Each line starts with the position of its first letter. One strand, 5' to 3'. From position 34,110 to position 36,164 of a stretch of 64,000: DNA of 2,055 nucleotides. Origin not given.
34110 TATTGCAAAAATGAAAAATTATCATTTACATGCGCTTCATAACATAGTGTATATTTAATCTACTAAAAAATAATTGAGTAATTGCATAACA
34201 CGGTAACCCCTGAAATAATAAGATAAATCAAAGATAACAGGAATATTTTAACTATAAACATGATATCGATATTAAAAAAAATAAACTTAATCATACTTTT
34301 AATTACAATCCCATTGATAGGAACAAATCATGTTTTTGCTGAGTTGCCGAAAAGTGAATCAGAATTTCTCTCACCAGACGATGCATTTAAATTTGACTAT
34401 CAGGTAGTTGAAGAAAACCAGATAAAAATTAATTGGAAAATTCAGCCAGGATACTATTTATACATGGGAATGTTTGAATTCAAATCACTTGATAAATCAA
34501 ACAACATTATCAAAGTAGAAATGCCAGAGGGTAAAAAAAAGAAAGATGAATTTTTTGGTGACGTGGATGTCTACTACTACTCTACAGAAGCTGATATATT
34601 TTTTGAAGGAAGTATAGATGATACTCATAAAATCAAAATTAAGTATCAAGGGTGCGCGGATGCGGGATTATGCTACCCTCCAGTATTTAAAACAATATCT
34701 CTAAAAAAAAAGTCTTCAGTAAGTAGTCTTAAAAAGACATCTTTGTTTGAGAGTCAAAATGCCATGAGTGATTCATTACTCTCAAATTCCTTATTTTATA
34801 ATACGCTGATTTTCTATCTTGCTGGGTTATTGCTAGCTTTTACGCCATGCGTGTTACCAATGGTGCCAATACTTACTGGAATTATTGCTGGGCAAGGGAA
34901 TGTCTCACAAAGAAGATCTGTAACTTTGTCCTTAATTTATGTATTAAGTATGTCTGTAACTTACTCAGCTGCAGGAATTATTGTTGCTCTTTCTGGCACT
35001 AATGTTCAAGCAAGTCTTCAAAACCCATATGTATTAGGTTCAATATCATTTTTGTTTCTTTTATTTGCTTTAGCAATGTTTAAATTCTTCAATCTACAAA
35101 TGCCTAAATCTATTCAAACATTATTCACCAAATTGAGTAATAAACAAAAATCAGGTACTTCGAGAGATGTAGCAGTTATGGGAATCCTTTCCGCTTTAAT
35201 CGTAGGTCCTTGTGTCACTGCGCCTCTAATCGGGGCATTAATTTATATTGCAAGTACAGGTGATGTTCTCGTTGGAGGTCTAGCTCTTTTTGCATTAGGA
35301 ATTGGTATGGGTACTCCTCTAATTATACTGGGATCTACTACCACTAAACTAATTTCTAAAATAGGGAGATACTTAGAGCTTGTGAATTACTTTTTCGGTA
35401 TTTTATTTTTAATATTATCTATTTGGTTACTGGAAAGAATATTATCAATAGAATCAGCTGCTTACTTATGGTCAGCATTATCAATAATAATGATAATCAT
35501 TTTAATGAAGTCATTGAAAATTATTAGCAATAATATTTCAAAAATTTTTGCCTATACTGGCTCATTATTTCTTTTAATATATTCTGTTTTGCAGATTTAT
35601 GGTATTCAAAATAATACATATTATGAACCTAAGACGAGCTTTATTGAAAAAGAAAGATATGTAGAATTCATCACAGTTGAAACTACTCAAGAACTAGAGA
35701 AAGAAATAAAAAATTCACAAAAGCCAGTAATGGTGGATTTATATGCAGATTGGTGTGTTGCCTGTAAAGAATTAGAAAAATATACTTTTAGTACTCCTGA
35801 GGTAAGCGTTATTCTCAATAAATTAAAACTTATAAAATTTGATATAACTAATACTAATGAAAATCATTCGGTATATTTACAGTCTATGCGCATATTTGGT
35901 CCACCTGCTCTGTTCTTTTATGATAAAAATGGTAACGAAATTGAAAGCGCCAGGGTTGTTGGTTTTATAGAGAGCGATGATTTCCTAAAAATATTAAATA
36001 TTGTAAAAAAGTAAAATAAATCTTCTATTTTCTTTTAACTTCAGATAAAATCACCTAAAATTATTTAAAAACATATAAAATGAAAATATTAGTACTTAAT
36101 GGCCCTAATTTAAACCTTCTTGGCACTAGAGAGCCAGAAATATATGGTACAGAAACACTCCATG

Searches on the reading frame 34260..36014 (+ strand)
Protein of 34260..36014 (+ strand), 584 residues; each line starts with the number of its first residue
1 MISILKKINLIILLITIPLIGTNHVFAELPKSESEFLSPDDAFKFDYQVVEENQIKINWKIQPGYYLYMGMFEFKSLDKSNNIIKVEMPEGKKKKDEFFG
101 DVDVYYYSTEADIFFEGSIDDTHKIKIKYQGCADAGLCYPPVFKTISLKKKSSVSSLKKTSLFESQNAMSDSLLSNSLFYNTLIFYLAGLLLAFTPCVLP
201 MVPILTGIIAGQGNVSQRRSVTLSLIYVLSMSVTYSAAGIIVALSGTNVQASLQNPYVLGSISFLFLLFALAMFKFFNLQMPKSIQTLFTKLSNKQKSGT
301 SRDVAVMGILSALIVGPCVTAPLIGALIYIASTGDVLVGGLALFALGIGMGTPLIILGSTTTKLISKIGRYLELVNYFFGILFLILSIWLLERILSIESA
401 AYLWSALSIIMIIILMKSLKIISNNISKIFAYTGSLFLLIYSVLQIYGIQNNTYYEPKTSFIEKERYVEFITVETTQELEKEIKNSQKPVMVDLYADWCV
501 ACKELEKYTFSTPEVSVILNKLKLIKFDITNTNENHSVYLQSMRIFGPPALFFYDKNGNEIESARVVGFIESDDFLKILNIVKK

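Call 39: find_encoding_contigs(protein=window:34260-36014:+, flank=10000, max_places=1)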
Protein window:34260-36014:+ (584 aa): 5 contigs read that carry it; 1 place shown.
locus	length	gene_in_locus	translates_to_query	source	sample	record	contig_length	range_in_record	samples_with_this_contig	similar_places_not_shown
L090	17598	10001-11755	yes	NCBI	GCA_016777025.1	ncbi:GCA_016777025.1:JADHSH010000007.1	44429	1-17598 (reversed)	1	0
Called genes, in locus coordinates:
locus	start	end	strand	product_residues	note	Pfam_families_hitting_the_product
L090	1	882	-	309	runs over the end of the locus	PF00294:PfkB, PF08543:Phos_pyr_kin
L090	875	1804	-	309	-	PF01063:Aminotran_4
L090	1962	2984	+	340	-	PF01547:SBP_bac_1, PF13531:SBP_bac_11, PF13416:SBP_bac_8, PF13343:SBP_bac_6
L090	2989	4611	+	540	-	PF00528:BPD_transp_1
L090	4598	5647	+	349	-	PF00005:ABC_tran, PF13304:AAA_21 (faint), PF08402:TOBE_2 (weak)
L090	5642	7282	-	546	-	PF00501:AMP-binding, PF13193:AMP-binding_C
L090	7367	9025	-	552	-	-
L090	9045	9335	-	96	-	PF00166:Cpn10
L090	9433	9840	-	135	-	PF04186:FxsA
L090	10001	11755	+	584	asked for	PF11412:DsbD_N, PF02683:DsbD_TM, PF13386:DsbD_2, PF00085:Thioredoxin, PF13899:Thioredoxin_7, PF13098:Thioredoxin_2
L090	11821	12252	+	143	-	PF01220:DHquinase_II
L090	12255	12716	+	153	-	PF00364:Biotin_lipoyl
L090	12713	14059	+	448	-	PF00289:Biotin_carb_N, PF02222:ATP-grasp, PF02655:ATP-grasp_3 (faint), PF02786:CPSase_L_D2, PF07478:Dala_Dala_lig_C (weak), PF02785:Biotin_carb_C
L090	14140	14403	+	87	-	PF02954:HTH_8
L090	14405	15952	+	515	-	PF02142:MGS, PF01808:AICARFT_IMPCHas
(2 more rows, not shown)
